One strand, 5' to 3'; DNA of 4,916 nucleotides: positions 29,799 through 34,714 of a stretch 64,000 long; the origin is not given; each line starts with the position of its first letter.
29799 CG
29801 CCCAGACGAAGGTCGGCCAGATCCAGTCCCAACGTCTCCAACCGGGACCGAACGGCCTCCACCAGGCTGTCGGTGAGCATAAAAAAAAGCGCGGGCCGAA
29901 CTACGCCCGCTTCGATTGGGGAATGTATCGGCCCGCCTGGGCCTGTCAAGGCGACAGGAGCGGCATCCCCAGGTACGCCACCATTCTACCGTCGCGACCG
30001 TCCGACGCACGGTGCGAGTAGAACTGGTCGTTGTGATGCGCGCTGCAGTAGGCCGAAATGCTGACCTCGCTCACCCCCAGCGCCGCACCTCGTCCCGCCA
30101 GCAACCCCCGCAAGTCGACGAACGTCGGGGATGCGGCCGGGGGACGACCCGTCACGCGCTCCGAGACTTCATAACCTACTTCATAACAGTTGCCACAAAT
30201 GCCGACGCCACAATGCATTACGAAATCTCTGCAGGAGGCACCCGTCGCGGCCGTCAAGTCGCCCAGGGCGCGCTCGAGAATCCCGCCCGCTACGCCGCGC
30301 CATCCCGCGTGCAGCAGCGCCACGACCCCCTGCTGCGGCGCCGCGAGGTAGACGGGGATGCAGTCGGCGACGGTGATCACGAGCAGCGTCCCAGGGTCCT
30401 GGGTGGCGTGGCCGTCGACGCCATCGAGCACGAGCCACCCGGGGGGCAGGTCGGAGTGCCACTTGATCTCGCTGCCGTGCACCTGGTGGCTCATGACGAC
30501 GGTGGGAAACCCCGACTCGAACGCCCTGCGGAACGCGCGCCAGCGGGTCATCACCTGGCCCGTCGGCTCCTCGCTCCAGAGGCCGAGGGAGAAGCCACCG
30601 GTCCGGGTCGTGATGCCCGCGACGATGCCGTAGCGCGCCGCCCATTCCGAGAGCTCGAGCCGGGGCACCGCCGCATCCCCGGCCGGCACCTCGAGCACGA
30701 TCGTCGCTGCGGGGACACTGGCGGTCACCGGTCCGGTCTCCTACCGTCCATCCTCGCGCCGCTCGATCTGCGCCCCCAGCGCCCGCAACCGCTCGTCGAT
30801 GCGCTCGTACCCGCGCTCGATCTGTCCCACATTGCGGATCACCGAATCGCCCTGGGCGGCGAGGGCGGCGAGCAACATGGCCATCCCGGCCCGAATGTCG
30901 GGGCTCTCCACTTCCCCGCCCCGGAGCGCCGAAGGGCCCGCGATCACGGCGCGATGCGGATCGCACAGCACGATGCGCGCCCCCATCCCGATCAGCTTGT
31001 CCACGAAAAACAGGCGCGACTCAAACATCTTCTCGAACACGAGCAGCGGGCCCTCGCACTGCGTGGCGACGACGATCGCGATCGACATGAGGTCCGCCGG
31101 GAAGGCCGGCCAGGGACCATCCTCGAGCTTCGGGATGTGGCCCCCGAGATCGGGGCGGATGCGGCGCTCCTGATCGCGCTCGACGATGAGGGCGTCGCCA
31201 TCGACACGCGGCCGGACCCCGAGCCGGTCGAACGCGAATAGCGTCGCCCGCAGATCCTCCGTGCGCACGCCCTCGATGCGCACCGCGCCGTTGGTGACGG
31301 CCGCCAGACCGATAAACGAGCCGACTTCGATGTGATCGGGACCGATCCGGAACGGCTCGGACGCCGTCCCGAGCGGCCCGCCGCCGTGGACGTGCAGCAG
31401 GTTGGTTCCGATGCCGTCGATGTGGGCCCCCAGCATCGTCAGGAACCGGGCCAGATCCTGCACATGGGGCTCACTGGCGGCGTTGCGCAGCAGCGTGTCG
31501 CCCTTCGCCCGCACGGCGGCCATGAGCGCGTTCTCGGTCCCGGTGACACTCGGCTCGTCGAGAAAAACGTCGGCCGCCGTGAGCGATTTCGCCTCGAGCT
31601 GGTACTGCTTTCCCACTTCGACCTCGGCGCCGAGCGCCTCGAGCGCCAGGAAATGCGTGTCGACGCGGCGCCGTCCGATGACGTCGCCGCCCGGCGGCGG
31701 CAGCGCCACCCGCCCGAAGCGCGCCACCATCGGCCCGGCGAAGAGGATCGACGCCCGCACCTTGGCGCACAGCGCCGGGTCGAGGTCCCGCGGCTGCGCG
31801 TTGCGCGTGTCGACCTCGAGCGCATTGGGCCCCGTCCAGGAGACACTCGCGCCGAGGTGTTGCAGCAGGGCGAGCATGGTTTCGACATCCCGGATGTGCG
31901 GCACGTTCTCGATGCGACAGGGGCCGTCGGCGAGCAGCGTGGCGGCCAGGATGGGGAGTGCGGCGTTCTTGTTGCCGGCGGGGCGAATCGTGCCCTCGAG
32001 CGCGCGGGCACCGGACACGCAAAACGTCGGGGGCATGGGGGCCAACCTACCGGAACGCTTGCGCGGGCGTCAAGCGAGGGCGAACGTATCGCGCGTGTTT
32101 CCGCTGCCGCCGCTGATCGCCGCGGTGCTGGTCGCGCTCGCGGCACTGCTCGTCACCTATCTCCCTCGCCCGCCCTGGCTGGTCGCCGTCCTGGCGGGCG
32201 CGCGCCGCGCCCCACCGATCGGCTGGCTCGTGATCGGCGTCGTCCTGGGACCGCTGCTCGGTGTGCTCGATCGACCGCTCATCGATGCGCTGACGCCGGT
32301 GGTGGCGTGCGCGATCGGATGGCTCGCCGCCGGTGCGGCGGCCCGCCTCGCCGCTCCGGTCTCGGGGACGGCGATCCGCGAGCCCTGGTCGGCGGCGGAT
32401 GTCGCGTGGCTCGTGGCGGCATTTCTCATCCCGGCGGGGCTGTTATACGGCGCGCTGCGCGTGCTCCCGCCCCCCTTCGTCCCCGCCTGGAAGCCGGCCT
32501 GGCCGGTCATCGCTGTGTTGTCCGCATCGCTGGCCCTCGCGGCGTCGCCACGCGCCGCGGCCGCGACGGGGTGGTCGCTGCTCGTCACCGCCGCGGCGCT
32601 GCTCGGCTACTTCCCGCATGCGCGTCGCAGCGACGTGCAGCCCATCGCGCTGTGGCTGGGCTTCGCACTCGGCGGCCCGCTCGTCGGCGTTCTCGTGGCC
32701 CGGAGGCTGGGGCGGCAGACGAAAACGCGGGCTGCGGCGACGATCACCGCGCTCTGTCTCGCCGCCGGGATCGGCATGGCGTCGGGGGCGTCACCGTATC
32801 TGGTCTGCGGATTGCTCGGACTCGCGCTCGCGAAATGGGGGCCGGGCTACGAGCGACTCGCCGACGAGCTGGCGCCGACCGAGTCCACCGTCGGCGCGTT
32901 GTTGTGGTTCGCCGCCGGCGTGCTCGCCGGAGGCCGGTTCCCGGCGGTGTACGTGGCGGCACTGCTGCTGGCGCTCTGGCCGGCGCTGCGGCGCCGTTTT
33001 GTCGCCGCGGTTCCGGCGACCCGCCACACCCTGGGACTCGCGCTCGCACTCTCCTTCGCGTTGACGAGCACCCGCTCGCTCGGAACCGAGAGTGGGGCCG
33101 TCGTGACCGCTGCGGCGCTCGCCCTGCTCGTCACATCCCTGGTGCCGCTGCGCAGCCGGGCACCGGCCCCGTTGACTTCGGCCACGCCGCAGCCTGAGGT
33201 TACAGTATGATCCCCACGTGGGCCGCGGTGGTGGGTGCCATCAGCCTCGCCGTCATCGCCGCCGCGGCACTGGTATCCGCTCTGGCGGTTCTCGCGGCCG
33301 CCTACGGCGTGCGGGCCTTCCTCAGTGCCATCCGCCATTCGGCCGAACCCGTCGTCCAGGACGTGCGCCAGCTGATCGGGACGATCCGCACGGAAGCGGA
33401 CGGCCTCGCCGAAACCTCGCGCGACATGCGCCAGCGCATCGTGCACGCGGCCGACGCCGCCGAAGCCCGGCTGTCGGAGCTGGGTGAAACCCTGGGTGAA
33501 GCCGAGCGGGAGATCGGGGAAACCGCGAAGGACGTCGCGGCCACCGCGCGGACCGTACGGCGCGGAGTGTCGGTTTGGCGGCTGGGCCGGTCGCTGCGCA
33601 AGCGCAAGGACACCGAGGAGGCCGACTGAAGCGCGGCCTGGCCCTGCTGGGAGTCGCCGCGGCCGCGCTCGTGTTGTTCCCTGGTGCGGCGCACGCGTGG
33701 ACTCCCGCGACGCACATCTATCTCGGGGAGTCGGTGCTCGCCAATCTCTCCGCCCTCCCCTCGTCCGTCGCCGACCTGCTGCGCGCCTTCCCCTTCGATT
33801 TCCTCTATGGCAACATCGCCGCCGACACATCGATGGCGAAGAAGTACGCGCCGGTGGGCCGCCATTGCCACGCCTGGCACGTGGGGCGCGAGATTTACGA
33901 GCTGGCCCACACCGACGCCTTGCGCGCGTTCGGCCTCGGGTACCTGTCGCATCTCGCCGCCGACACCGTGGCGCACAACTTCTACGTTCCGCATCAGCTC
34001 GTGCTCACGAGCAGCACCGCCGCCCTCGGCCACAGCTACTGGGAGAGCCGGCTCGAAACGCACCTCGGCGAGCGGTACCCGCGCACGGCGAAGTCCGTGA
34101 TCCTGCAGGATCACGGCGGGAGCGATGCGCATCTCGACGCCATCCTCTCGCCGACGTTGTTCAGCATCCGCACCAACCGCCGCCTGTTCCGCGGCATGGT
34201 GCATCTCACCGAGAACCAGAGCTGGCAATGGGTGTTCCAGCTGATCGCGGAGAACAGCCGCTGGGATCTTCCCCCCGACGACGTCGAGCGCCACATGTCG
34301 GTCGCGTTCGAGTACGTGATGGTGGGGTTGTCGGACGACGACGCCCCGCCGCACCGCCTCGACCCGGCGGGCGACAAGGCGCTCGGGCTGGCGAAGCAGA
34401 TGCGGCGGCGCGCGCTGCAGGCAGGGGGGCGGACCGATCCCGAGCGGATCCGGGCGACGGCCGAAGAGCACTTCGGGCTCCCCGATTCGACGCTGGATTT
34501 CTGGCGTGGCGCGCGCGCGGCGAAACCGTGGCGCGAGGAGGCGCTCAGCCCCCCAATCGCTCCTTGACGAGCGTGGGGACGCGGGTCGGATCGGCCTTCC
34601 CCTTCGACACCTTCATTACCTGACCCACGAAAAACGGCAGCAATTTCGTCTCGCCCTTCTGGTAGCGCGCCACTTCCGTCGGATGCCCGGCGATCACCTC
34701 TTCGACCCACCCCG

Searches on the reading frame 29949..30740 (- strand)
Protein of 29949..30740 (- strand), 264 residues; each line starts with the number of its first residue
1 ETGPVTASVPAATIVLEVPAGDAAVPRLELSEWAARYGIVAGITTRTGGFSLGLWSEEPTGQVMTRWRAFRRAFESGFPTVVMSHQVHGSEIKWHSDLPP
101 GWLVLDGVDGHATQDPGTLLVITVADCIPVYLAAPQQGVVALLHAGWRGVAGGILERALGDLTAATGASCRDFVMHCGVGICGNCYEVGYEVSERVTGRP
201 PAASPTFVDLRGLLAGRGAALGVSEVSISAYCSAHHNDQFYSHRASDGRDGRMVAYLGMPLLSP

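Call 76: search_protein_families(library=pfam, proteins=[window:29949-30740:-], max_evalue=0.00001)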
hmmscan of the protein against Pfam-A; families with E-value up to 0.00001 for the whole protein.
window:29949-30740:- (264 aa): 1 family
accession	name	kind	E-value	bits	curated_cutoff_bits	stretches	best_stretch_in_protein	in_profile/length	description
PF02578.20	Cu-oxidase_4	-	5.6e-46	157.3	22.9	1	49-256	14-236/238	Multi-copper polyphenol oxidoreductase laccase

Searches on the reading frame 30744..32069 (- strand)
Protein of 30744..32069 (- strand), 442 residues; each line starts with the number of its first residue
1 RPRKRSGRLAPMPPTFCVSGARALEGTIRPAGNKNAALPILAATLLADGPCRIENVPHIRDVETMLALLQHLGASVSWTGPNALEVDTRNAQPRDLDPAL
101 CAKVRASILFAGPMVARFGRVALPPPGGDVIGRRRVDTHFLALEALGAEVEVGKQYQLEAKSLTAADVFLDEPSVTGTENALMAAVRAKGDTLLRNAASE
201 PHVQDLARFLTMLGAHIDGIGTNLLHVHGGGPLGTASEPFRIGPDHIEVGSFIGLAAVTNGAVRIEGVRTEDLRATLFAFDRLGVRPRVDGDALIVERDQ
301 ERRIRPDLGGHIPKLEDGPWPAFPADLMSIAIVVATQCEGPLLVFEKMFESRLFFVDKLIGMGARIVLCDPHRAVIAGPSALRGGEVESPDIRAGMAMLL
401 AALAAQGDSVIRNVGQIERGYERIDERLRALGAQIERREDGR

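Call 57: search_protein_families(library=pfam, proteins=[window:30744-32069:-], max_evalue=0.00001)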
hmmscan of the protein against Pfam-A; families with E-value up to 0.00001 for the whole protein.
window:30744-32069:- (442 aa): 1 family
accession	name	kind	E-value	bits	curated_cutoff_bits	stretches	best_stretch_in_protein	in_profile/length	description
PF00275.25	EPSP_synthase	-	1.6e-65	222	22.8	1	20-428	3-417/417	EPSP synthase (3-phosphoshikimate 1-carboxyvinyltransferase)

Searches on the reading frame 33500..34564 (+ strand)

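Call 76: search_protein_families(library=pfam, proteins=[window:33500-34564:+], max_evalue=0.00001)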
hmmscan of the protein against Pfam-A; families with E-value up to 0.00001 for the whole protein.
window:33500-34564:+ (355 aa): 1 family
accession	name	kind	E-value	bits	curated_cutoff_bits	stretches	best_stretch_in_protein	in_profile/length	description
PF00882.24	Zn_dep_PLPC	-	4e-18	66.3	26.8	1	71-191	1-126/167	Zinc dependent phospholipase C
